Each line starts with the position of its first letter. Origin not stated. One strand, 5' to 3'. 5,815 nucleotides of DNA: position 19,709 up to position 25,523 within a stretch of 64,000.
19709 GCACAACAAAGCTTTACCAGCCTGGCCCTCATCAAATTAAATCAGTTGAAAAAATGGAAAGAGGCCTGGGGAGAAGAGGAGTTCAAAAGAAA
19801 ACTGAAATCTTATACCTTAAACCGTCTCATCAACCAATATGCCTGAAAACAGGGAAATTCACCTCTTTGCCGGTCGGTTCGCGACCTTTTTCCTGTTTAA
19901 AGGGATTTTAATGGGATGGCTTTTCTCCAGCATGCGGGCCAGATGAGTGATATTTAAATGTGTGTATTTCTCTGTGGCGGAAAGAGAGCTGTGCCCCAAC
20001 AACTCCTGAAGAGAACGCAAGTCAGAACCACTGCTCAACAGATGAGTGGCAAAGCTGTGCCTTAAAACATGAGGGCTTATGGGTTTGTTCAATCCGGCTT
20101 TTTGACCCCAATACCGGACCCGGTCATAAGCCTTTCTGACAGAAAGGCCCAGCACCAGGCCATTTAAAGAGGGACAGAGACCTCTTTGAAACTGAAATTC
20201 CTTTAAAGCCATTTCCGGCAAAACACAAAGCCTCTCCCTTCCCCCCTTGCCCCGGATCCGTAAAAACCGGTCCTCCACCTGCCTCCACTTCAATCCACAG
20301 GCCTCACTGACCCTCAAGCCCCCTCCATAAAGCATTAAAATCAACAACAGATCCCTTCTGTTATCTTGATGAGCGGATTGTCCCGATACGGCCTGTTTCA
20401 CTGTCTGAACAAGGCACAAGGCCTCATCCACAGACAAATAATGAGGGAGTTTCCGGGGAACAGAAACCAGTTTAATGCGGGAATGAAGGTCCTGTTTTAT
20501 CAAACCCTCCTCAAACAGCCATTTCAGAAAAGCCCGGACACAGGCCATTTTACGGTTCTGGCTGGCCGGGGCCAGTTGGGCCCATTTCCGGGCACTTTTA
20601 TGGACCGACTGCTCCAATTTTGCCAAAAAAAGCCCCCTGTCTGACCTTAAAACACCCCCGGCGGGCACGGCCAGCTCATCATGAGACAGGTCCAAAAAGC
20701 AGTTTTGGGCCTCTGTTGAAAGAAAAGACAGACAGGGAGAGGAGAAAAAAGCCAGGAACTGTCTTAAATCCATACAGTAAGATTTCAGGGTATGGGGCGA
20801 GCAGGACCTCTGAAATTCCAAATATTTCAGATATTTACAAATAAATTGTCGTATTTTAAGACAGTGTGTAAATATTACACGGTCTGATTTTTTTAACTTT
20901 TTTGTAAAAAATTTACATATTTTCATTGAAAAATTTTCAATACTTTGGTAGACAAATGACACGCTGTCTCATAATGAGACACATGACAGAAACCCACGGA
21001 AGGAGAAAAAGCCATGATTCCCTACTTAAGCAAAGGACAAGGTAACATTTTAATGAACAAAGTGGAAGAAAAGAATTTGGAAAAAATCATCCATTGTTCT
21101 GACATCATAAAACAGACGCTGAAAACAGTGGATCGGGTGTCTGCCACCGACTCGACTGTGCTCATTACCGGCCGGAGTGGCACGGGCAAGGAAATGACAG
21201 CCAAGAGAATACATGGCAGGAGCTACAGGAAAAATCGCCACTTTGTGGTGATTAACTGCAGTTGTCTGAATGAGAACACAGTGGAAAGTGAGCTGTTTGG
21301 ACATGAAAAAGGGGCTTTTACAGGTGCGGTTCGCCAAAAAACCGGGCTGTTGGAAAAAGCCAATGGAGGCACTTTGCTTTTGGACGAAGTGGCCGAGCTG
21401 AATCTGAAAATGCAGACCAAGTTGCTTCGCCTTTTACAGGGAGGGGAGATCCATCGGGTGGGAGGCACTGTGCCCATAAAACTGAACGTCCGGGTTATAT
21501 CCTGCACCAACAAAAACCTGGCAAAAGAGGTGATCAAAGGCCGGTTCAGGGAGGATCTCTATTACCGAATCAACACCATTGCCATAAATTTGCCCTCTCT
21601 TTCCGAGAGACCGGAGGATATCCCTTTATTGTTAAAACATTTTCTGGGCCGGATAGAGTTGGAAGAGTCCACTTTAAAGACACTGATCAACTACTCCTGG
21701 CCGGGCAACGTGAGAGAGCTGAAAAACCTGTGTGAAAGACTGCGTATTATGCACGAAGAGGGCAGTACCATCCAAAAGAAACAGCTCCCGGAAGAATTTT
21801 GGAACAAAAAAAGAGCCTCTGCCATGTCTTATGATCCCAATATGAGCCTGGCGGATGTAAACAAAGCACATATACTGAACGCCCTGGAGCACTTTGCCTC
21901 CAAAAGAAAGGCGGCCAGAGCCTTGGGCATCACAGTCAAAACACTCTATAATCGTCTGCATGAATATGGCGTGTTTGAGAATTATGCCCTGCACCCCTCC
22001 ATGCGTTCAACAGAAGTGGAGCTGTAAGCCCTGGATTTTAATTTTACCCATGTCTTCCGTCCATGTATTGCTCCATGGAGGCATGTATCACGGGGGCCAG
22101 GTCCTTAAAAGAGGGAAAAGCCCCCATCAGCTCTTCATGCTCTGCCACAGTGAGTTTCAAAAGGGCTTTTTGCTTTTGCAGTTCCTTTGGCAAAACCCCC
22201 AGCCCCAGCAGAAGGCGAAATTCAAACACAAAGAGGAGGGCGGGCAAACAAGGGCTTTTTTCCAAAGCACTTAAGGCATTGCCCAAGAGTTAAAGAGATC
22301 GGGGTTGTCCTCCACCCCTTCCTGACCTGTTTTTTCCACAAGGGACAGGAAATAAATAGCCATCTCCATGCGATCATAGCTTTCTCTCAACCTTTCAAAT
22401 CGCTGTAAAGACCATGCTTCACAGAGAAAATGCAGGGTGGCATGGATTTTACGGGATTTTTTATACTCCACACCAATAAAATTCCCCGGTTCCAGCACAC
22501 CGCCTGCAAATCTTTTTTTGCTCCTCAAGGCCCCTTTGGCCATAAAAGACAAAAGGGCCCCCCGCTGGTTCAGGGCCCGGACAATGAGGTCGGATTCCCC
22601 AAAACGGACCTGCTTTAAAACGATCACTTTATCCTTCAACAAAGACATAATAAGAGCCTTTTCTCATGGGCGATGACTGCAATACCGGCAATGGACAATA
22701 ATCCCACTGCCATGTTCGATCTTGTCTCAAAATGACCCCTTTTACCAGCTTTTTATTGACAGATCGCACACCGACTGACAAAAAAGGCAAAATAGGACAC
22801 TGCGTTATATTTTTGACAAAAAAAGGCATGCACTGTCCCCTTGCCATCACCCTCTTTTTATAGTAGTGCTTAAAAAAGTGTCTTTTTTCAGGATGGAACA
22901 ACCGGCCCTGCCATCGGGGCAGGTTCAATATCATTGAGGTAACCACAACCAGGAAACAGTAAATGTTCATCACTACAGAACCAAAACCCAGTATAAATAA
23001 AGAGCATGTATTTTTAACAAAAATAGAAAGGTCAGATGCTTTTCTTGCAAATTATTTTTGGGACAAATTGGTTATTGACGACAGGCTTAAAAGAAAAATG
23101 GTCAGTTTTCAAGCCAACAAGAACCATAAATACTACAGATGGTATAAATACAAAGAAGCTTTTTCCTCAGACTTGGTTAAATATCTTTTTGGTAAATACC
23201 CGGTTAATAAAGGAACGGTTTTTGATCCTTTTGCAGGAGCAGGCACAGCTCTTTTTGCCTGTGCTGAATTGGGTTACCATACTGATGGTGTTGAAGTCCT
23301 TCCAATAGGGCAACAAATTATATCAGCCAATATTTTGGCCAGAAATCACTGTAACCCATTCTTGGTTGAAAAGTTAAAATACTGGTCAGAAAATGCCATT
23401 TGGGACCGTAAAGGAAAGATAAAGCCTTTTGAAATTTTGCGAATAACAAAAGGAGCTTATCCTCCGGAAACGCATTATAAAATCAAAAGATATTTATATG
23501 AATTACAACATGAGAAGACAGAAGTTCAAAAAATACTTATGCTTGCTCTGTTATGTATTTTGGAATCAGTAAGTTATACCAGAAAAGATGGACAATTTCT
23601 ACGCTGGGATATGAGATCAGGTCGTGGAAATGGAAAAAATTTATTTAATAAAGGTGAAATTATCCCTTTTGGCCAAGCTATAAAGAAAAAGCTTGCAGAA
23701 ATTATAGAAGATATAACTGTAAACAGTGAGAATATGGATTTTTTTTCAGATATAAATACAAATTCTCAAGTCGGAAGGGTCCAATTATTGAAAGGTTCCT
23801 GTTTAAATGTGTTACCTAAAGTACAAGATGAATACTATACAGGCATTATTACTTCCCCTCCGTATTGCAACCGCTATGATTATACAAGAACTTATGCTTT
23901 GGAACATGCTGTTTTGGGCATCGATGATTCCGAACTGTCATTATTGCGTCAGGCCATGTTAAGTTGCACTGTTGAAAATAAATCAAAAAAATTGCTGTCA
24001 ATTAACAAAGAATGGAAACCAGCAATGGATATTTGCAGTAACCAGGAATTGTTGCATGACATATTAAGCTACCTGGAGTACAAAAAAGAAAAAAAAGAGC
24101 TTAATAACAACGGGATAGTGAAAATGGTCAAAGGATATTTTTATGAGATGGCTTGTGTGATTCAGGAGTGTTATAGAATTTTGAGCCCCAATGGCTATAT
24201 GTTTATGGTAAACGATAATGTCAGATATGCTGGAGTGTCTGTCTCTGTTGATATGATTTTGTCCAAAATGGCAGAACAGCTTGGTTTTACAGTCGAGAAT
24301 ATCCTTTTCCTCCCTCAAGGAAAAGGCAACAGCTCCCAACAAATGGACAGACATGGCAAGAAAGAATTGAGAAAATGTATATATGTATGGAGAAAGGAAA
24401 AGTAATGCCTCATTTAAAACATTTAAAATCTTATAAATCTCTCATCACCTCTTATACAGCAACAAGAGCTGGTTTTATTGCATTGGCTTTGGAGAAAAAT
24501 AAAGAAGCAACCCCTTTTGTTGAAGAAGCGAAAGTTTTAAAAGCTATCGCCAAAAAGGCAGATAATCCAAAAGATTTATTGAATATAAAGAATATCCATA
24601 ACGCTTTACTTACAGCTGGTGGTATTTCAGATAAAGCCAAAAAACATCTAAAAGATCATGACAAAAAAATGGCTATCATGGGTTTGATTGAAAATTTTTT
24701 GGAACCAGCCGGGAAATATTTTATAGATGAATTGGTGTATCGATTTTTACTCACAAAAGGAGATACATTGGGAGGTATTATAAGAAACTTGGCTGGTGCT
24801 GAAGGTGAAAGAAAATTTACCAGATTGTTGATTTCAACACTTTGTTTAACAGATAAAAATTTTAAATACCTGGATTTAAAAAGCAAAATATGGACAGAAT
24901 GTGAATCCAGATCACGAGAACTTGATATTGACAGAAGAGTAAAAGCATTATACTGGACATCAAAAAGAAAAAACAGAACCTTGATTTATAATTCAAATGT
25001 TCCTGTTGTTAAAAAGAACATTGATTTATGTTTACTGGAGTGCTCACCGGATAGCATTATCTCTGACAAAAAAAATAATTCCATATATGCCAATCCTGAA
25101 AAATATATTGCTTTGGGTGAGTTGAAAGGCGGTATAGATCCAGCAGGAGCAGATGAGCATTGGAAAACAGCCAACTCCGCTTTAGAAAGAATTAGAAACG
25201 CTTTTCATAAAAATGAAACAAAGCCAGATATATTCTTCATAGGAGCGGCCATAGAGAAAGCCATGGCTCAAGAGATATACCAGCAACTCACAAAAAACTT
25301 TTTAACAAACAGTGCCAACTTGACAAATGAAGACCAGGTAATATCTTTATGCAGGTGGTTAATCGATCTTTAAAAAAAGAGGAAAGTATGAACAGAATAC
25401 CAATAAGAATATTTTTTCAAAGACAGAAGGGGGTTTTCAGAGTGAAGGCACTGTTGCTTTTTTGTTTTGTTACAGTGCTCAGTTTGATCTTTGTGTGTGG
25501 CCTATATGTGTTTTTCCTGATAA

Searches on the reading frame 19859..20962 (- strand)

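Call 35: search_protein_families(library=pfam, proteins=[window:19859-20962:-], max_evalue=0.00001)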
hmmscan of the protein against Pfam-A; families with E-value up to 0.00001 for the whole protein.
window:19859-20962:- (367 aa): 2 families
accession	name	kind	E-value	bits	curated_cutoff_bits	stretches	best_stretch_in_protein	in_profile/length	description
PF00589.27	Phage_integrase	-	2e-31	109.5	27.1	1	183-337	10-169/172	Phage integrase family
PF02899.23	Phage_int_SAM_1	-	1.1e-11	45.3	22.3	1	43-76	3-38/83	Phage integrase, N-terminal SAM-like domain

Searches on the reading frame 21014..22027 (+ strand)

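Call 35: search_protein_families(library=pfam, proteins=[window:21014-22027:+], max_evalue=0.00001)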
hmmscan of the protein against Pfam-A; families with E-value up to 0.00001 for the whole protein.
window:21014-22027:+ (337 aa): 7 families
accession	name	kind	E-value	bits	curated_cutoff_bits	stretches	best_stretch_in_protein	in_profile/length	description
PF00158.32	Sigma54_activat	-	1.2e-64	217.5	20.2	1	26-191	2-167/168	Sigma-54 interaction domain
PF25601.1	AAA_lid_14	-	1.6e-19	70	27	1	198-269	2-81/87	AAA+ ATPase lid domain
PF14532.12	Sigma54_activ_2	-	3.6e-18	66.6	25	1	31-196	6-138/138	Sigma-54 interaction domain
PF02954.25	HTH_8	-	1.5e-09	37.8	22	1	279-318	2-42/42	Bacterial regulatory protein, Fis family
PF07728.20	AAA_5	-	3.6e-08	33.9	22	1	49-168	2-124/139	AAA domain (dynein-related subfamily)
PF18024.7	HTH_50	-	3.7e-08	33.3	27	1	280-320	9-49/50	Helix-turn-helix domain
PF07724.20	AAA_2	-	4.6e-07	30.5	27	1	47-172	4-130/166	AAA domain (Cdc48 subfamily)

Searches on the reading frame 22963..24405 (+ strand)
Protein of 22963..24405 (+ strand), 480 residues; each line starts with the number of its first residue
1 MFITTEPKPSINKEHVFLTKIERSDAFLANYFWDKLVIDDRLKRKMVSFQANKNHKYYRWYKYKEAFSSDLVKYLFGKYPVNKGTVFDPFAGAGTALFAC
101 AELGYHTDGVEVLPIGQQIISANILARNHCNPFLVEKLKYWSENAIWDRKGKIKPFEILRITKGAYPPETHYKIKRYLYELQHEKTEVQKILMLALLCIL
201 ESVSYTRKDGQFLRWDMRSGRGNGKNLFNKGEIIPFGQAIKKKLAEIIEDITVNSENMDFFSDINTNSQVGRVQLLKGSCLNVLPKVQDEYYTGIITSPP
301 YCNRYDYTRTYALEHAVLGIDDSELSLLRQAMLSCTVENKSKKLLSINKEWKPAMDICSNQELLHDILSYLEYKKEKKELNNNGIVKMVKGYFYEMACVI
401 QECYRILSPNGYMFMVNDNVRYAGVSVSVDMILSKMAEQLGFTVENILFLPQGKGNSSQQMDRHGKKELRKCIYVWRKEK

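Call 35: search_protein_families(library=pfam, proteins=[window:22963-24405:+], max_evalue=0.00001)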
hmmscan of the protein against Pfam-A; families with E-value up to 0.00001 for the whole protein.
window:22963-24405:+ (480 aa): 1 family
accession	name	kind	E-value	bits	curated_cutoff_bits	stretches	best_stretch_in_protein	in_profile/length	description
PF01555.25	N6_N4_Mtase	-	1.5e-10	41.9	26.7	0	56-111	159-210/221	DNA methylase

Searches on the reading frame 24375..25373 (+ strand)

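Call 85: search_protein_families(library=pfam, proteins=[window:24375-25373:+], max_evalue=0.0001)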
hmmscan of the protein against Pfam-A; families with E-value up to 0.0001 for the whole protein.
window:24375-25373:+ (332 aa): 1 family
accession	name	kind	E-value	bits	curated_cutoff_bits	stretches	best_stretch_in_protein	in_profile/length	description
PF09194.16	Endonuc-BsobI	-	5.7e-141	469.8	25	1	15-332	3-313/313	Restriction endonuclease BsobI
